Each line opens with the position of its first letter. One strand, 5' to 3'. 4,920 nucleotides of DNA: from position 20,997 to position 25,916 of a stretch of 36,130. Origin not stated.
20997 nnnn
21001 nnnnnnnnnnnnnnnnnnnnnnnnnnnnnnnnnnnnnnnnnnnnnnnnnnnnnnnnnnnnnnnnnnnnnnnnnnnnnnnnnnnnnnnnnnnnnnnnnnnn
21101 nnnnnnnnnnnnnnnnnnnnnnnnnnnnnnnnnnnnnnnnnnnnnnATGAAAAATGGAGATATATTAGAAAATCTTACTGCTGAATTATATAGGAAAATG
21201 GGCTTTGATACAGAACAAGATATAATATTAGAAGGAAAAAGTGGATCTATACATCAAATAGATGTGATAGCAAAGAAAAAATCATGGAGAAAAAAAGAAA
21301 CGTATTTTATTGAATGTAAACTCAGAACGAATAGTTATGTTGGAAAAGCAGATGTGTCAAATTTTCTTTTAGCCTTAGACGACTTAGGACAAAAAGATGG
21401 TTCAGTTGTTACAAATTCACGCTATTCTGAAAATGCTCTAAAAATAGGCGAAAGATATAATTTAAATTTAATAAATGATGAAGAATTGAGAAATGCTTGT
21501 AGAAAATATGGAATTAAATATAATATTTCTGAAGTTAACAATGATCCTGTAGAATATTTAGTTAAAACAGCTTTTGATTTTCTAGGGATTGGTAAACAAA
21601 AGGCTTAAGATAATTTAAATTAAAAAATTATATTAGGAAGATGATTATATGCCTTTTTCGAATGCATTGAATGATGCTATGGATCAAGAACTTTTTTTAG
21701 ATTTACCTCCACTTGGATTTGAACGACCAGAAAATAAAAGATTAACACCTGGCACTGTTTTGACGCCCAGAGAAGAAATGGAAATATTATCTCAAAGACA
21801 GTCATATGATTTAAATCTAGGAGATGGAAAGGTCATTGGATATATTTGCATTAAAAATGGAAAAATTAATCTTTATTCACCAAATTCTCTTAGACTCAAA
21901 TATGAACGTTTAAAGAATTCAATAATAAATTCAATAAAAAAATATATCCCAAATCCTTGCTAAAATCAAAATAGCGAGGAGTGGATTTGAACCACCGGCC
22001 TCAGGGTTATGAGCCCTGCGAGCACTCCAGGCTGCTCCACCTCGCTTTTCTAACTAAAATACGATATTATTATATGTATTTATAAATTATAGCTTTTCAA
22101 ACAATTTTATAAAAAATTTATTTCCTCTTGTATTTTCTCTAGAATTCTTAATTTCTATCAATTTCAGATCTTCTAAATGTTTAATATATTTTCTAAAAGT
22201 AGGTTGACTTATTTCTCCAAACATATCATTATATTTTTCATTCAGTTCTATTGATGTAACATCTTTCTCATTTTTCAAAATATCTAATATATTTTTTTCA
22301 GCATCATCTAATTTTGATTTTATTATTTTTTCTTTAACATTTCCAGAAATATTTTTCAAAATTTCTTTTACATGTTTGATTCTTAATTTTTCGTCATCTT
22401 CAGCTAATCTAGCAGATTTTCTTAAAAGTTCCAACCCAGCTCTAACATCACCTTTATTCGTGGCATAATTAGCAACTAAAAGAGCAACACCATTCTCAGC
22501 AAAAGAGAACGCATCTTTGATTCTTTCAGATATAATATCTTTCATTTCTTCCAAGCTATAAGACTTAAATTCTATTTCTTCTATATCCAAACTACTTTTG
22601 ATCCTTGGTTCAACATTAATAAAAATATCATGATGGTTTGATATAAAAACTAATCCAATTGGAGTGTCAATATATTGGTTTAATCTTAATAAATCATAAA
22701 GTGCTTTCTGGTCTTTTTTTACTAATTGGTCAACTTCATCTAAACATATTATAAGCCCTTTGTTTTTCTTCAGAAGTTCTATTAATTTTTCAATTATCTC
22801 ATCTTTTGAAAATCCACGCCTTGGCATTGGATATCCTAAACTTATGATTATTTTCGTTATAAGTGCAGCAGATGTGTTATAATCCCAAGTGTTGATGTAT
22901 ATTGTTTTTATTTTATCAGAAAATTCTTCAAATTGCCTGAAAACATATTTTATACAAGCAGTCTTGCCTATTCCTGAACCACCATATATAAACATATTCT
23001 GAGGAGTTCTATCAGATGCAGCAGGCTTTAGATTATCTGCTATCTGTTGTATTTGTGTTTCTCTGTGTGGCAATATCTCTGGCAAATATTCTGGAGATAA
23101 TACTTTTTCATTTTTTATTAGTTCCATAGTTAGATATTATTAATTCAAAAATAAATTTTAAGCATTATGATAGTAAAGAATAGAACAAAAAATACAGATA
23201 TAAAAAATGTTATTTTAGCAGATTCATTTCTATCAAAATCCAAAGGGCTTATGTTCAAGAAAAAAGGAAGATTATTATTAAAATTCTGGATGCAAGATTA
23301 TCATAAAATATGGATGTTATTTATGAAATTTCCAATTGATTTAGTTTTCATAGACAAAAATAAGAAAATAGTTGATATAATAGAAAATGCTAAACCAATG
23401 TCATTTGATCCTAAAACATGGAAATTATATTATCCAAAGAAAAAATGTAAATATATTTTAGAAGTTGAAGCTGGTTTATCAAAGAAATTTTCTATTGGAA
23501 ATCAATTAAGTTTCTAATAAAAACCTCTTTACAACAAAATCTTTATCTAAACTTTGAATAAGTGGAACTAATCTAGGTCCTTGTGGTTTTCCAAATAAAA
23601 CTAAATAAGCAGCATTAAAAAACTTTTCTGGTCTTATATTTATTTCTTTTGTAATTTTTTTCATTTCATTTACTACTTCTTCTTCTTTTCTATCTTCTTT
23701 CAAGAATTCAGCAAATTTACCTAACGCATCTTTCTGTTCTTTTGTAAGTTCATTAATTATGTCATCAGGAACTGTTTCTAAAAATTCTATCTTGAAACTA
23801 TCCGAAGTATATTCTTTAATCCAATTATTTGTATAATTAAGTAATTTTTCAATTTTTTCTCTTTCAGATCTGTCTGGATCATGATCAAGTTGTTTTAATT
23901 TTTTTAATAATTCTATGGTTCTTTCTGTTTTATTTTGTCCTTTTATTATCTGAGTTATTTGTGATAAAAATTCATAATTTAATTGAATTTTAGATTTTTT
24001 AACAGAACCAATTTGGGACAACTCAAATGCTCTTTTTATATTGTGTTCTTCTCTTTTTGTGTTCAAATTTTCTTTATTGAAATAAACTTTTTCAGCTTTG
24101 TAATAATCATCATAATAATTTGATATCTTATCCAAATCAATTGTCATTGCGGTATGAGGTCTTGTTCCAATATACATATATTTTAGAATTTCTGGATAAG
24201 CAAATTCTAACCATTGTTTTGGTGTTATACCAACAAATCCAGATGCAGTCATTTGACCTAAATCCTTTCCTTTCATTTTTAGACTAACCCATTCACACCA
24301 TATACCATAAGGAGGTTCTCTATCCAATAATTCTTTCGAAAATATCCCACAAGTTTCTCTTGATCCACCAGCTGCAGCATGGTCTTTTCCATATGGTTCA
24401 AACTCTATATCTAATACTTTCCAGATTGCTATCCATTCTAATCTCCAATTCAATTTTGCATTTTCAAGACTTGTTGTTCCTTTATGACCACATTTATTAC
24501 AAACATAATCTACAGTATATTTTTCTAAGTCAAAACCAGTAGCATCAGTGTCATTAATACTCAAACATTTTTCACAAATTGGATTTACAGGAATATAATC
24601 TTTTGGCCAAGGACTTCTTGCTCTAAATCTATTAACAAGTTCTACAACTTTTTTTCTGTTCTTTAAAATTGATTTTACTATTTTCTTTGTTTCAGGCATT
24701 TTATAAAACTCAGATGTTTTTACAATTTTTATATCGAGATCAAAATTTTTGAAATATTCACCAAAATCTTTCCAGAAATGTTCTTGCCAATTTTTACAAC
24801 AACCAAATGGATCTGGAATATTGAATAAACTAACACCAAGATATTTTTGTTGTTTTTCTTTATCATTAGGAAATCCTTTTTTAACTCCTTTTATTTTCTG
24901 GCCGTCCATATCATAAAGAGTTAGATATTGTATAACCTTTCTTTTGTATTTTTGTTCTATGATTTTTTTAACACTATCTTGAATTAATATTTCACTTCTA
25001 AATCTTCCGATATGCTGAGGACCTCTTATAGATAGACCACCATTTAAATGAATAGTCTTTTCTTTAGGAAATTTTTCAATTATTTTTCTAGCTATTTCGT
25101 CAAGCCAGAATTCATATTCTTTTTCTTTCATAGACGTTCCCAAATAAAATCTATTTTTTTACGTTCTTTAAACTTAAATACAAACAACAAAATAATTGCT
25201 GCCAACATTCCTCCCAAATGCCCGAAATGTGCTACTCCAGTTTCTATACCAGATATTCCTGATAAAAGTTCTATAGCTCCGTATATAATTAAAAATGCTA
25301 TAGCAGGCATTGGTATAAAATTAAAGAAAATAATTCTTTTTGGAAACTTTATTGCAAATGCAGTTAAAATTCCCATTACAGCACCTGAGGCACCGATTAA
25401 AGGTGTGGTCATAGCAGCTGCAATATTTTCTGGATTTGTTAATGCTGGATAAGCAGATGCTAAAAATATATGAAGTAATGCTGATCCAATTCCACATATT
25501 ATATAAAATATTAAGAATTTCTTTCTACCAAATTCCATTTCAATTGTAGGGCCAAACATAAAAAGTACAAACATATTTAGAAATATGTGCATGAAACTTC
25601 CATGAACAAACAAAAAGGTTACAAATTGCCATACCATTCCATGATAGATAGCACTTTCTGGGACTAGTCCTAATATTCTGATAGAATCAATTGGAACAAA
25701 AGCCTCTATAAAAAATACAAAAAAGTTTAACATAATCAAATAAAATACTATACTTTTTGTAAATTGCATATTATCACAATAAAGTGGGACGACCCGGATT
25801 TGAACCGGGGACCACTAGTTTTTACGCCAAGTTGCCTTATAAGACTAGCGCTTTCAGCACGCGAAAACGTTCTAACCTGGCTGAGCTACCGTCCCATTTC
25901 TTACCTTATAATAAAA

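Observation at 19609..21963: Uncharacterised six-gene operon: glycine-zipper membrane proteins plus an Mrr-type nuclease, between smc and the initiator tRNA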

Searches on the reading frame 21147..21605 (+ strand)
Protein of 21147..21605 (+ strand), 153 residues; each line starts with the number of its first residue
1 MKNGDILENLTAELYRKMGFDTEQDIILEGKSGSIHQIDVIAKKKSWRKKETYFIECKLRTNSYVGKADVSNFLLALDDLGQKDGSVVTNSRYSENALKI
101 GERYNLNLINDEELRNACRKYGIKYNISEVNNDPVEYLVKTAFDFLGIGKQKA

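Call 4: search_protein_families(library=pfam, proteins=[window:21147-21605:+], max_evalue=1)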
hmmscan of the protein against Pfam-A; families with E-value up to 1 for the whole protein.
window:21147-21605:+ (153 aa): 5 families
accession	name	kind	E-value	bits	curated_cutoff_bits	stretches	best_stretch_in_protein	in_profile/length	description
PF04471.18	Mrr_cat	-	4.2e-15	56.3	21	1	7-117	9-114/115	Restriction endonuclease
PF22722.2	NA-iREase1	-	0.00069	20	27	1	35-113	24-103/106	NACHT-associated inactive Restriction Endonuclease 1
PF02021.23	UPF0102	-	0.04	14.7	23.6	1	34-68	24-50/80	Uncharacterised protein family UPF0102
PF04710.19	Pellino_FHA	-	0.071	12.7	25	1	77-150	24-97/264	Pellino, FHA domain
PF12687.12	DUF3801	-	0.15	12.5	24.1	1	112-139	47-75/131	Protein of unknown function (DUF3801)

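Call 5: search_protein_families(library=padloc, proteins=[window:21147-21605:+], max_evalue=1)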
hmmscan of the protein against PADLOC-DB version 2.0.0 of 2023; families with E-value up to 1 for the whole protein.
window:21147-21605:+ (153 aa): 2 families
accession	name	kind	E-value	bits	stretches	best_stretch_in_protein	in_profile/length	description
PDLC00631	ZorD1|ZorD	-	2.7e-06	23.4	1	4-124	950-1066/1071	"SWI2/SNF2 helicase, Mrr-like nuclease"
PDLC03657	mREase_IV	-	0.02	12.2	1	5-116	175-289/317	Type IV methyl-directed restriction enzyme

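Call 6: search_protein_families(library=ncbifam, proteins=[window:21147-21605:+], max_evalue=1)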
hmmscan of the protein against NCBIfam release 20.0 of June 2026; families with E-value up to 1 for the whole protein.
window:21147-21605:+ (153 aa): 0 families

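Call 8: search_protein_families(library=phrogs, proteins=[window:21147-21605:+], max_evalue=1)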
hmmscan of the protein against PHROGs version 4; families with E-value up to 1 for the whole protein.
window:21147-21605:+ (153 aa): 4 families
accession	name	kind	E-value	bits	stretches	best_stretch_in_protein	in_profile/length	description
phrog_19856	-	unknown function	0.00066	20.4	1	51-116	112-176/192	-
phrog_21588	-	unknown function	0.019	16.4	0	105-140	3-37/176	-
phrog_729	-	other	0.036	14.1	1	4-103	154-251/277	cold shock protein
phrog_33422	-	unknown function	0.078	13.4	1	10-111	119-212/220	-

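Call 21: find_homologous_proteins(query=window:21147-21605:+, max_evalue=0.00001)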
Query window:21147-21605:+ (153 aa): 5 proteins with E <= 0.00001 among 33 candidates.
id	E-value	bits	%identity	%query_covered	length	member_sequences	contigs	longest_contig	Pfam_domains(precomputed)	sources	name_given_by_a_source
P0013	2.6e-87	308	92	100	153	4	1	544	PF04471.19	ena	-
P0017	3.3e-67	243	71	100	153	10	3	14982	PF04471.19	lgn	-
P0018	8.2e-62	226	71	100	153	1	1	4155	PF04471.19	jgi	-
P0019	1.3e-53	199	59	100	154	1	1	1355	PF04471.19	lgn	-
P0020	2.6e-42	162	92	55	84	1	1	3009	-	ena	-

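Call 22: find_encoding_contigs(protein=P0017, flank=10000, max_places=6)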
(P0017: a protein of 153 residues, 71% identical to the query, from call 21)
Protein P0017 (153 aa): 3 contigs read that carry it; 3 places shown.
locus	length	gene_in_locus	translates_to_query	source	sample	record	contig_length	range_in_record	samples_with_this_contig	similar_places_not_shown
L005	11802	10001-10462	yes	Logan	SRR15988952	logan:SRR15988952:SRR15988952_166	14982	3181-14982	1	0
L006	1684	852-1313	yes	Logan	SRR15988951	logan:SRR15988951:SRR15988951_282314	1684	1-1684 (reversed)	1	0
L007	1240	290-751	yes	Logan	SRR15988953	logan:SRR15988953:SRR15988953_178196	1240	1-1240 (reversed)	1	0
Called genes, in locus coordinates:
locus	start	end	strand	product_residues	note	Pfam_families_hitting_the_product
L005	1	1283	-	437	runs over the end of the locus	PF00209:SNF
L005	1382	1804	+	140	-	PF03773:ArsP_1 (weak)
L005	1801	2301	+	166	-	-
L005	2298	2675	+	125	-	PF02579:Nitro_FeMo-Co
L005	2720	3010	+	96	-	PF01883:FeS_assembly_P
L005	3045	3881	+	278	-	PF01656:CbiA, PF10609:ParA (weak), PF13614:AAA_31, PF13237:Fer4_10 (weak), PF00037:Fer4 (weak), PF12838:Fer4_7, PF13187:Fer4_9 (weak), PF14697:Fer4_21, +4 more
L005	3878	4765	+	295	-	PF01656:CbiA, PF10609:ParA, PF13614:AAA_31 (weak), PF00037:Fer4 (weak), PF12838:Fer4_7, PF13187:Fer4_9 (weak), PF14697:Fer4_21, PF00037:Fer4 (weak), +6 more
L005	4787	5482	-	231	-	PF02616:SMC_ScpA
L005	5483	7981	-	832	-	PF02463:SMC_N, PF13175:AAA_15, PF13476:AAA_23, PF06470:SMC_hinge, PF13304:AAA_21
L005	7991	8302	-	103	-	-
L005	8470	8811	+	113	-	-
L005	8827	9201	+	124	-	-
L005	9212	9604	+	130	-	-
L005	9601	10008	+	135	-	-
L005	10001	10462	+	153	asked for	PF04471:Mrr_cat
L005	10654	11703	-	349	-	PF00931:NB-ARC (weak), PF01637:ATPase_2, PF05621:TniB (weak), PF13191:AAA_16, PF14532:Sigma54_activ_2 (weak), PF13401:AAA_22, PF00004:AAA, PF22703:Cdc6_lid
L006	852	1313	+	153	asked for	PF04471:Mrr_cat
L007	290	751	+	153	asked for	PF04471:Mrr_cat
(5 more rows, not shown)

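Call 23: find_encoding_contigs(protein=P0018, flank=10000, max_places=6)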
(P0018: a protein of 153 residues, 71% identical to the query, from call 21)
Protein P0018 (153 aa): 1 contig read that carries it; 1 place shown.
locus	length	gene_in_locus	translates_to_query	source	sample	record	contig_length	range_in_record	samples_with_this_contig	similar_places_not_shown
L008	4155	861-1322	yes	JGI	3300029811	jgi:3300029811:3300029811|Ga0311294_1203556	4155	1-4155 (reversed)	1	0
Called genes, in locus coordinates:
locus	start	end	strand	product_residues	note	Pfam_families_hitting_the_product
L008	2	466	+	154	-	?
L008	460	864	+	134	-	-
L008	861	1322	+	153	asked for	PF04471:Mrr_cat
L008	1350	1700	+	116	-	-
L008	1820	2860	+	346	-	PF02275:CBAH (weak), PF03417:AAT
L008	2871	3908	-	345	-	PF00931:NB-ARC (weak), PF01637:ATPase_2, PF05621:TniB (weak), PF13191:AAA_16, PF14532:Sigma54_activ_2 (weak), PF13401:AAA_22, PF00004:AAA, PF22703:Cdc6_lid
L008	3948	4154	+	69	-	?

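Call 24: find_encoding_contigs(protein=P0019, flank=10000, max_places=6)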
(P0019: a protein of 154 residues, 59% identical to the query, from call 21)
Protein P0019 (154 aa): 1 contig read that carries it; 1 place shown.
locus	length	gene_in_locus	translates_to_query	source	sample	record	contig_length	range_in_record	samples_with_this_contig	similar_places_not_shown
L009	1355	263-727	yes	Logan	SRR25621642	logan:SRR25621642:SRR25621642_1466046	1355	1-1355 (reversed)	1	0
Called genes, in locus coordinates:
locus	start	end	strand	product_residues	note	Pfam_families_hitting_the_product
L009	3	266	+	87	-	?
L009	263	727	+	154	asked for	PF04471:Mrr_cat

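Call 40: find_related_loci(query=A4, collection=metagenome_contigs, flank=10000)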
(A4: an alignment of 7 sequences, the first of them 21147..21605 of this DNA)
Query A4 (153 aa) in metagenome_contigs; peptide patterns used: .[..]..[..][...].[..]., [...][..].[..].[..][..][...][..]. (x = any residue, [..] = any of these).
191 stretches matched a pattern; 6 encode a relative of the query (tblastn E <= 1e-3); 6 distinct loci.
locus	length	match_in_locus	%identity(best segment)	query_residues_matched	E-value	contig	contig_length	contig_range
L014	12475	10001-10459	71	1-153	2e-74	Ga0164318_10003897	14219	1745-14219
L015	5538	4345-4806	57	1-153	1e-57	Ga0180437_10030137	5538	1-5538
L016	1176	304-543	38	29-109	3e-10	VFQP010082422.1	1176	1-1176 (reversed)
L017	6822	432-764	29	7-121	1e-7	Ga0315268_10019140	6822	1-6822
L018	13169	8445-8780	27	2-110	4e-7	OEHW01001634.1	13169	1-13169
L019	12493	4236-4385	38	4-58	4e-5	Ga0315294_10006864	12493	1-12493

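Call 42: find_related_loci(query=A4, collection=genome_contigs, flank=10000)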
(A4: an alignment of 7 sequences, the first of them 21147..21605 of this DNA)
Query A4 (153 aa) in genome_contigs; peptide patterns used: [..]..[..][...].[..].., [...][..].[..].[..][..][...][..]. (x = any residue, [..] = any of these).
157 stretches matched a pattern; 1 encode a relative of the query (tblastn E <= 1e-3); 1 distinct loci.
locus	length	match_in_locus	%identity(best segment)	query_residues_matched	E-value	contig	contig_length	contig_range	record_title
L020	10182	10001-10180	70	1-60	2e-24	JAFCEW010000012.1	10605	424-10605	MAG: Candidatus Aenigmatarchaeota archaeon isolate Meg22_1214_Bin_346 Meg22_1214_Bin_346_scaffold_23844, whole genome sh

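Call 43: find_related_loci(query=A4, collection=viral_contigs, flank=10000)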
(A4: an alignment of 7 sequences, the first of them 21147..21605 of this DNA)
Query A4 (153 aa) in viral_contigs; peptide patterns used: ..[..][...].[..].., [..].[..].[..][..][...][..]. (x = any residue, [..] = any of these).
51 stretches matched a pattern, but none encodes a relative of the query by tblastn (E <= 1e-3).

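Call 49: search_solved_structures(query=A4, max_evalue=0.1)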
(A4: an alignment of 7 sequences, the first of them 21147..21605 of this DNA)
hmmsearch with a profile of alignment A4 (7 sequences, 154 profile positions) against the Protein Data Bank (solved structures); distinct sequences matched with E-value up to 0.1: 1.
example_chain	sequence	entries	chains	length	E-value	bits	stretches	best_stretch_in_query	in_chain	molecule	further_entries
1y88_A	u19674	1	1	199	8.3e-07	32.5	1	9-103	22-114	Hypothetical protein AF1548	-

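Call 71: search_protein_families(library=pfam, proteins=[L008:1350-1697:+], max_evalue=1)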
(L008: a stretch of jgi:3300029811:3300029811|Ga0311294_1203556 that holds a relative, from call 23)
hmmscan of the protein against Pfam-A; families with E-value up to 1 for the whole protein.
L008:1350-1697:+ (116 aa): 36 families (the best 25 are shown)
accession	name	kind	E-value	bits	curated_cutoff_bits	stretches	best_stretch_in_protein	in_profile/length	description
PF05190.23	MutS_IV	-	0.0028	18.3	22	1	15-95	4-74/92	MutS family domain IV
PF05266.19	DUF724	-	0.0033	17.8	38.4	1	14-59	101-147/188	Protein of unknown function (DUF724)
PF19111.5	DUF5798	-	0.011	16.4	27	1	29-57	8-37/89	Family of unknown function (DUF5798)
PF16673.10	TRAF_BIRC3_bd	-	0.016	15.4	30.5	1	20-57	23-61/64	TNF receptor-associated factor BIRC3 binding domain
PF10046.14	BLOC1_2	-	0.017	15.9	33.4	1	15-56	34-79/96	Biogenesis of lysosome-related organelles complex-1 subunit 2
PF06160.17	EzrA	-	0.017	13.9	39.6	1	10-56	381-428/557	Septation ring formation regulator, EzrA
PF10211.14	Ax_dynein_light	-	0.021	15.3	26.4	1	11-62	122-173/187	Axonemal dynein light chain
PF06810.17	Phage_scaffold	-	0.025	15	35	1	7-56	33-84/170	Phage capsid assembly scaffolding protein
PF16043.11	DUF4795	-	0.031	14.1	34.8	1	8-57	7-57/208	Domain of unknown function (DUF4795)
PF15456.11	Uds1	-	0.033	14.9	28.8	1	14-59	20-65/123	Up-regulated During Septation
PF17456.7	TcpS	-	0.05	13.9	28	1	33-65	23-55/155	Toxin-coregulated pilus protein S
PF10805.13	DUF2730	-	0.087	13.4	24.9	1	3-36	58-91/102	Protein of unknown function (DUF2730)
PF08656.15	DASH_Dad3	-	0.12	12.9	23.1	1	14-51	9-51/76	DASH complex subunit Dad3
PF06825.17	HSBP1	-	0.12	12.7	28.6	0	42-56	34-48/51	Heat shock factor binding protein 1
PF01496.24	V_ATPase_I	-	0.12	10.7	30.7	1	5-56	66-117/815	V-type ATPase 116kDa subunit family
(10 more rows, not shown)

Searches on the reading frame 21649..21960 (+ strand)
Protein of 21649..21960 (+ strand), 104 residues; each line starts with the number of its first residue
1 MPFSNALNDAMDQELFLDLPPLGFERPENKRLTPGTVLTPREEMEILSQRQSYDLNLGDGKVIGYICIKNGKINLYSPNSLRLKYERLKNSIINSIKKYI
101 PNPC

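Call 4: search_protein_families(library=pfam, proteins=[window:21649-21960:+], max_evalue=1)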
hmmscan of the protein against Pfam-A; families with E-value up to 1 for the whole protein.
window:21649-21960:+ (104 aa): 0 families

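Call 5: search_protein_families(library=padloc, proteins=[window:21649-21960:+], max_evalue=1)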
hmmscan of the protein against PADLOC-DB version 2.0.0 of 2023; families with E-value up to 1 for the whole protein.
window:21649-21960:+ (104 aa): 0 families

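Call 6: search_protein_families(library=ncbifam, proteins=[window:21649-21960:+], max_evalue=1)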
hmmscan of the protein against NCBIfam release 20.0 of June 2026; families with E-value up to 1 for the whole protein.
window:21649-21960:+ (104 aa): 0 families

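Call 8: search_protein_families(library=phrogs, proteins=[window:21649-21960:+], max_evalue=1)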
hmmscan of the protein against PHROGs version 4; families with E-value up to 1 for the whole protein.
window:21649-21960:+ (104 aa): 0 families

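Call 81: find_related_loci(query=window:21649-21960:+, collection=viral_contigs, flank=5000)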
Query window:21649-21960:+ (104 aa) in viral_contigs; peptide patterns used: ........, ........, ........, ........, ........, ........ (x = any residue, [..] = any of these).
48 stretches matched a pattern, but none encodes a relative of the query by tblastn (E <= 1e-3).

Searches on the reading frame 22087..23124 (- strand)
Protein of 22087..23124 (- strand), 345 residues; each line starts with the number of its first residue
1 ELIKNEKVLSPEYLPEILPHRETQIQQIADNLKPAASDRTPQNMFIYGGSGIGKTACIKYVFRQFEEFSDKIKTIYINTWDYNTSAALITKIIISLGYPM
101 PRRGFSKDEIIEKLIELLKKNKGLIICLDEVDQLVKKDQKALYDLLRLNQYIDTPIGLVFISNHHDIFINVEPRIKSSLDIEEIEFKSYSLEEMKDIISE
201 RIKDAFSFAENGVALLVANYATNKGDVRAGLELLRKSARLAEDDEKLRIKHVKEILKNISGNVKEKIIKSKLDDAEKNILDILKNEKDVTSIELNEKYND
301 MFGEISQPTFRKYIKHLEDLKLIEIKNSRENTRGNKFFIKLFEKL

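Call 11: search_protein_families(library=pfam, proteins=[window:22087-23124:-], max_evalue=0.001)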
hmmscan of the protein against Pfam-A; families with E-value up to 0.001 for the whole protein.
window:22087-23124:- (345 aa): 13 families
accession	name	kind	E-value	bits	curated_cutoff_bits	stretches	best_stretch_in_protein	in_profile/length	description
PF13191.12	AAA_16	-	1.5e-13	52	32.6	1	18-153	2-162/167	AAA ATPase domain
PF13401.12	AAA_22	-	9e-13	49.1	27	1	40-161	4-121/130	AAA domain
PF22703.2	Cdc6_lid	-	4.7e-09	36.4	27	1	195-251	1-62/68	Cdc6 AAA+ ATPase-type lid domain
PF01637.24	ATPase_2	-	6.9e-09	36.3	33.2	1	21-148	4-138/225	ATPase domain predominantly from Archaea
PF05621.17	TniB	-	1.3e-07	31.7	22.4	1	28-156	23-157/189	Bacterial TniB protein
PF14532.12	Sigma54_activ_2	-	5.3e-07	30.4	25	1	23-150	5-97/138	Sigma-54 interaction domain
PF00004.35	AAA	-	8.8e-07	29.9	21.2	1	44-166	1-112/131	ATPase family associated with various cellular activities (AAA)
PF00931.28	NB-ARC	-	2.4e-05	24.1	23.5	1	22-132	2-110/248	NB-ARC domain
PF07693.20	KAP_NTPase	-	3e-05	23.9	20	1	23-95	3-74/293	KAP family P-loop domain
PF22606.2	Cdc6-ORC-like_ATPase_lid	-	8.6e-05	22.8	27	1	189-242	1-57/60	Cdc6/ORC-like, ATPase lid domain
PF05673.19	DUF815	-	0.00031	20.4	23.8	1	21-90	33-100/249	Protein of unknown function (DUF815)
PF25201.1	nSTAND6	-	0.00036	21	27.7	0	21-139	4-118/148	Novel STAND NTPase 6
PF00308.24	Bac_DnaA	-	0.00086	20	23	0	39-83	32-76/162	Bacterial DnaA ATPAse domain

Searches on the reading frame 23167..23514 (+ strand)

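Call 11: search_protein_families(library=pfam, proteins=[window:23167-23514:+], max_evalue=0.001)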
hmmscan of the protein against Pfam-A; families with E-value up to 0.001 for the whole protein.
window:23167-23514:+ (116 aa): 1 family
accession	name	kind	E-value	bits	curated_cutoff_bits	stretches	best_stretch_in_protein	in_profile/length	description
PF02643.20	DUF192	-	1.9e-18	66.8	27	1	15-111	3-89/96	Uncharacterized ACR, COG1430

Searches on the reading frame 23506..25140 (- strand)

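Call 11: search_protein_families(library=pfam, proteins=[window:23506-25140:-], max_evalue=0.001)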
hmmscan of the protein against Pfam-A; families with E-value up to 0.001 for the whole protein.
window:23506-25140:- (544 aa): 2 families
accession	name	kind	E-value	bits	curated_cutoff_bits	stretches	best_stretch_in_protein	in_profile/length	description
PF01921.24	tRNA-synt_1f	-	1.1e-90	304.6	27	1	11-376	2-358/360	tRNA synthetases class I (K)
PF19269.4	Anticodon_2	-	2.3e-05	25.3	23.6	1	464-539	59-136/141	Anticodon binding domain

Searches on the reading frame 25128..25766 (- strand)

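Call 11: search_protein_families(library=pfam, proteins=[window:25128-25766:-], max_evalue=0.001)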
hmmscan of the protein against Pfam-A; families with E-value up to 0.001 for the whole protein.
window:25128-25766:- (212 aa): 2 families
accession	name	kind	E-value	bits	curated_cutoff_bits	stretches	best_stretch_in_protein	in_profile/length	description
PF01694.28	Rhomboid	-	2.1e-28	99.7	22.6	1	43-197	2-140/143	Rhomboid domain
PF08551.15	DUF1751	-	9.1e-09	36.2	22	1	44-137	7-97/99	Eukaryotic integral membrane protein (DUF1751)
